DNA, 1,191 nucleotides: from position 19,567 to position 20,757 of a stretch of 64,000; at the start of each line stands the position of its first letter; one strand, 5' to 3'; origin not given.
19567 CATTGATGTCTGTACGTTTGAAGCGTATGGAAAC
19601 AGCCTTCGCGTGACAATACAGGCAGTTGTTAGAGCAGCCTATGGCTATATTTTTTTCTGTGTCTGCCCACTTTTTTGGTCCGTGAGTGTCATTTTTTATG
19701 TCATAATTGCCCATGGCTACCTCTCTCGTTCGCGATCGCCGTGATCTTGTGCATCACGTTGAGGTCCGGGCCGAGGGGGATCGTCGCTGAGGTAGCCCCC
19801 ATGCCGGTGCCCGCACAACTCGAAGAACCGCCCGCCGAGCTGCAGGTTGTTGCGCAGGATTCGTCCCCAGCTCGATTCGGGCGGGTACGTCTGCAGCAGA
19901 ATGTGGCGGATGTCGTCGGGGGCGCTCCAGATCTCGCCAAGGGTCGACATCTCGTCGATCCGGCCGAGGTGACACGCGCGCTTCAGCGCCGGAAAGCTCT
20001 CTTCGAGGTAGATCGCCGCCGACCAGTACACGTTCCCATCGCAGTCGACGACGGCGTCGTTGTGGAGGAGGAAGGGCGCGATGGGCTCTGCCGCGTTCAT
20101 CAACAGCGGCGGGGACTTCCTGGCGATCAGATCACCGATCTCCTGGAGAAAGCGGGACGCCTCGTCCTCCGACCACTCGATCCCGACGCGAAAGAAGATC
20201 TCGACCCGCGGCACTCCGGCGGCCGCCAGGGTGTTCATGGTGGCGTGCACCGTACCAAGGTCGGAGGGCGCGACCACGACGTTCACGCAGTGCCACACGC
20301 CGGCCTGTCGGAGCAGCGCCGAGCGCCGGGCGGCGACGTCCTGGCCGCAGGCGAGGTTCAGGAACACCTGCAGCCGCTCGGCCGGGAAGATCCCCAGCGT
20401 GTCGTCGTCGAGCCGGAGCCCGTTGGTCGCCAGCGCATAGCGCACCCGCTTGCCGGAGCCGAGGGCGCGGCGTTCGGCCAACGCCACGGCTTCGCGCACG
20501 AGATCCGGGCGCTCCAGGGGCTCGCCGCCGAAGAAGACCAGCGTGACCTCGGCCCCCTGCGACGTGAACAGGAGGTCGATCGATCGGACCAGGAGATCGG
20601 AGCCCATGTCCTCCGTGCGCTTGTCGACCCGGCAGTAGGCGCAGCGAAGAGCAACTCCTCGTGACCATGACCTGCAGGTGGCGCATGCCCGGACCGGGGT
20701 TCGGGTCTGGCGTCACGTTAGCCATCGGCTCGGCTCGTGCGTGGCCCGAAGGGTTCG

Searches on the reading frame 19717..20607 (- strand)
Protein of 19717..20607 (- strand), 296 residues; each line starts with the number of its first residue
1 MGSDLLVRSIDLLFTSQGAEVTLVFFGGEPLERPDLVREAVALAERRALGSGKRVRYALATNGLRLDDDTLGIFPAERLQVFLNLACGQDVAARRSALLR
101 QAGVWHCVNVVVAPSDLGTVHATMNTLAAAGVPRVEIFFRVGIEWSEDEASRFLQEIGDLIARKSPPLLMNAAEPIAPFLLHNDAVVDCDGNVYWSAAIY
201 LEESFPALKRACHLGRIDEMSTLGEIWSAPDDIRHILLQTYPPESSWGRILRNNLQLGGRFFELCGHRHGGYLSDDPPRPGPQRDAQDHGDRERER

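Call 6: search_protein_families(library=pfam, proteins=[window:19717-20607:-], max_evalue=0.1)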
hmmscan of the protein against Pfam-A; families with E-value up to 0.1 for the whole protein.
window:19717-20607:- (296 aa): 1 family
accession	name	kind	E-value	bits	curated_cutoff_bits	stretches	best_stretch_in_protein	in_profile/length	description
PF04055.27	Radical_SAM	-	2.9e-05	24.7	29.5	1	9-74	36-97/166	Radical SAM superfamily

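Call 7: search_protein_families(library=ncbifam, proteins=[window:19717-20607:-], max_evalue=0.1)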
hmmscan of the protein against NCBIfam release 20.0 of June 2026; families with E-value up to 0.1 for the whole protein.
window:19717-20607:- (296 aa): 19 families
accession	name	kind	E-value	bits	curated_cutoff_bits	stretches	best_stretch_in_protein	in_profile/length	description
TIGR03906.1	quino_hemo_SAM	equivalog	3.7e-13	49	453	1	7-109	131-235/467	quinohemoprotein amine dehydrogenase maturation protein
NF047865.1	rSAM_PapB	equivalog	2.6e-12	46.6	340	1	5-106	37-140/330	PapB family radical SAM/SPASM ranthipeptide maturase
TIGR04064.1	rSAM_nif11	equivalog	1.3e-09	37.3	518.7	1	7-96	114-205/459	nif11-like peptide radical SAM maturase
TIGR03978.1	rSAM_paired_1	equivalog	7.6e-09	34.8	370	1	3-81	116-194/466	His-Xaa-Ser system radical SAM maturase HxsB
TIGR03974.1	rSAM_six_Cys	equivalog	9.3e-09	34.6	425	1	8-95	135-224/451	thioether cross-link-forming SCIFF peptide maturase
TIGR04068.1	rSAM_ocin_clost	equivalog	2.5e-08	33.3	500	1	1-87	117-203/462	Cys-rich peptide radical SAM maturase CcpM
TIGR04280.1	geopep_mat_rSAM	hypoth_equivalog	1.1e-05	24.6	400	1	4-68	118-182/428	geopeptide radical SAM maturase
TIGR04269.1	SAM_SPASM_FxsB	subfamily_domain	1.6e-05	24.2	370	1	19-93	58-131/363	FxsB family cyclophane-forming radical SAM/SPASM peptide maturase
NF038170.1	lachnocin_rSAM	equivalog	0.00011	21.2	550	1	1-83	109-191/440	lachnocin radical SAM maturase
NF040492.1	not_ScfB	exception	0.00014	20.9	855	1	4-91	129-218/450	ScfB-related radical SAM/SPASM orphan maturase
NF041707.1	rSAM_YhhB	equivalog_domain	0.00024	20.1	445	1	5-91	43-128/369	cyclophane-forming radical SAM/SPASM peptide maturase YhhB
TIGR04148.1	GG_samocin_CFB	equivalog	0.0008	18.7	300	1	15-67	73-124/411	radical SAM peptide maturase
TIGR03942.1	sulfatase_rSAM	equivalog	0.0015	17.7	349.45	1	6-81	39-114/363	anaerobic sulfatase maturase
NF035951.1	rSAM_RumMC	equivalog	0.012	14.3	720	1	4-62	149-205/510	RumMC family radical SAM sactipeptide maturase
TIGR04545.1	rSAM_ahbD_hemeb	equivalog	0.013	15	500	0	22-70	49-90/339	heme b synthase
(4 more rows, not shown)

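Call 53: search_protein_families(library=padloc, proteins=[window:19717-20607:-], max_evalue=0.01)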
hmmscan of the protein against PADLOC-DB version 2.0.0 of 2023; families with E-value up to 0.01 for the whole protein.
window:19717-20607:- (296 aa): 0 families
